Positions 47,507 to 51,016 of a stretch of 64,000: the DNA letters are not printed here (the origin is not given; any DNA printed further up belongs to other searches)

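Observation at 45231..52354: Minimal type II-C CRISPR-Cas cassette bracketed by a ~97-bp duplication of the moeA 3' end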

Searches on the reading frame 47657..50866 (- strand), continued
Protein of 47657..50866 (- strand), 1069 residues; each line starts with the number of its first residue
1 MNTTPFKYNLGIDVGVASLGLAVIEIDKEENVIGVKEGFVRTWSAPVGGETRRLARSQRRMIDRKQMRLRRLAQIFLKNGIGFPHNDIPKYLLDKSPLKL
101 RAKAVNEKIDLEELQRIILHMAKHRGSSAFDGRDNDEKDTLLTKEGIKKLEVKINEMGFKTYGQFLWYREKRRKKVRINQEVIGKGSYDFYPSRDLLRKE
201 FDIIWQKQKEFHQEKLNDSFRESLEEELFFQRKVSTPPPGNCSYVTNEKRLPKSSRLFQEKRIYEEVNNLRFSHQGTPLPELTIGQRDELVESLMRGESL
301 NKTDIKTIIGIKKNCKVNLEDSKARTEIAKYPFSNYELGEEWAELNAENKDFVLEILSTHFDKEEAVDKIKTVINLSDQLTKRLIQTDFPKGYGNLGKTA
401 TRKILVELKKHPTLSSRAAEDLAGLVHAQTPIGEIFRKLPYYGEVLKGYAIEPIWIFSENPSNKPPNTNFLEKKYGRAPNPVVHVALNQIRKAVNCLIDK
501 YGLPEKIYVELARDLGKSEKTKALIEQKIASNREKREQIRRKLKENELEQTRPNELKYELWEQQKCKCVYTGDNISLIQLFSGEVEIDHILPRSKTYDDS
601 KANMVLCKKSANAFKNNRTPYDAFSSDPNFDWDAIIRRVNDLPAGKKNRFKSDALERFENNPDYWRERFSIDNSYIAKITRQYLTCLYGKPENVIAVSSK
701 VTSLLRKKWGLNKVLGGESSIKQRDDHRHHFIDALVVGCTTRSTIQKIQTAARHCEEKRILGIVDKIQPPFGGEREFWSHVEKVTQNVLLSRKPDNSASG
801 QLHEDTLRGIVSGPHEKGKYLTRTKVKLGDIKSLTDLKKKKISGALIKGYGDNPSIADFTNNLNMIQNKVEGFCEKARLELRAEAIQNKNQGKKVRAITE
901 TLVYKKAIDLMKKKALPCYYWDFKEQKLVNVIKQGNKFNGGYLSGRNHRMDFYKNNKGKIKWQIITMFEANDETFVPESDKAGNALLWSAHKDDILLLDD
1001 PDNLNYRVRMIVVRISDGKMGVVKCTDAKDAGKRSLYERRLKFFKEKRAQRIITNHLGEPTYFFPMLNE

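Call 55: find_related_loci(query=window:47657-50866:-, collection=viral_contigs, flank=5000)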
Query window:47657-50866:- (1069 aa) in viral_contigs; peptide patterns used: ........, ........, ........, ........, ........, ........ (x = any residue, [..] = any of these).
4 stretches matched a pattern, but none encodes a relative of the query by tblastn (E <= 1e-3).

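Call 56: search_dna_similar(query=window:47657-50866:-, collection=plasmids, mode=protein, max_rows=8)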
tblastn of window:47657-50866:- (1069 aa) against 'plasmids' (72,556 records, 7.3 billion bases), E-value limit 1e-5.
Records with a match: 63; places in all: 64; records where one place covers at least 80% of the query: 4.
Best place of each record, by identity: <60% 63.
By first word of the organism name: Pseudosulfitobacter 37; Bacillus 6; Pasteurella 3; Novosphingobium 2; Azospirillum 1; Haematospirillum 1; Bosea 1; Limnohabitans 1; Nitrobacter 1; Sphingobium 1; and 9 more.
By predicted mobility (MOB-suite, as given by PLSDB): non-mobilizable 54; mobilizable 5; conjugative 4.
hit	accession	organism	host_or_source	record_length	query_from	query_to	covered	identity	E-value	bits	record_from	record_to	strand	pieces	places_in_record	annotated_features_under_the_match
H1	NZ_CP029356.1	Azospirillum thermophilum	cell culture,hot spring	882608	8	985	89%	28.9%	3e-93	369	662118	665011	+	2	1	cas9: type II CRISPR RNA-guided endonuclease Cas9 (x2)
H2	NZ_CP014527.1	Haematospirillum jordaniae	Homo sapiens,Blood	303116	84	987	85%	30.1%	8e-94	337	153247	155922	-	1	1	cas9: type II CRISPR RNA-guided endonuclease Cas9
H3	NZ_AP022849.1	Bosea sp. ANAM02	Callyspongia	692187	67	984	86%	28.3%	3e-97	347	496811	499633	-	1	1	cas9: type II CRISPR RNA-guided endonuclease Cas9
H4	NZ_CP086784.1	Pseudosulfitobacter pseudonitzschiae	Thalassiosira tenera,The surface ...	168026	10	835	77%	31.3%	5e-93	335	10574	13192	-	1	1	cas9: type II CRISPR RNA-guided endonuclease Cas9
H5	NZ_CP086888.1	Pseudosulfitobacter pseudonitzschiae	Skeletonema costatum,The surface ...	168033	10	835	77%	31.3%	5e-93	335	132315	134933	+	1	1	cas9: type II CRISPR RNA-guided endonuclease Cas9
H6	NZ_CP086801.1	Pseudosulfitobacter pseudonitzschiae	Thalassiosira tenera,The surface ...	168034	10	835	77%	31.3%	5e-93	335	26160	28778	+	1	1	cas9: type II CRISPR RNA-guided endonuclease Cas9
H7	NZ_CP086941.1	Pseudosulfitobacter pseudonitzschiae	Skeletonema costatum,The surface ...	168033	10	835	77%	31.3%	5e-93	335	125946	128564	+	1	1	cas9: type II CRISPR RNA-guided endonuclease Cas9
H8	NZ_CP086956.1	Pseudosulfitobacter pseudonitzschiae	Skeletonema costatum,The surface ...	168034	10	835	77%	31.3%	5e-93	335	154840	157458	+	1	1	cas9: type II CRISPR RNA-guided endonuclease Cas9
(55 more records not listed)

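Call 66: search_protein_families(library=ncbifam, proteins=[window:47657-50866:-], max_evalue=0.001)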
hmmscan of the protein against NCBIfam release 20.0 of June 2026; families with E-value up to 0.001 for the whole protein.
window:47657-50866:- (1069 aa): 2 families
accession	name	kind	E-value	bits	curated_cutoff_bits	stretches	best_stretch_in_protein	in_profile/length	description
TIGR01865.2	cas_Csn1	equivalog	9.1e-166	553.9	100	1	8-996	1-991/1070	type II CRISPR RNA-guided endonuclease Cas9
NF049971.1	CRISPR_Cas9d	exception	9.7e-47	160.2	375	1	479-972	462-911/986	type II CRISPR RNA-guided endonuclease Cas9d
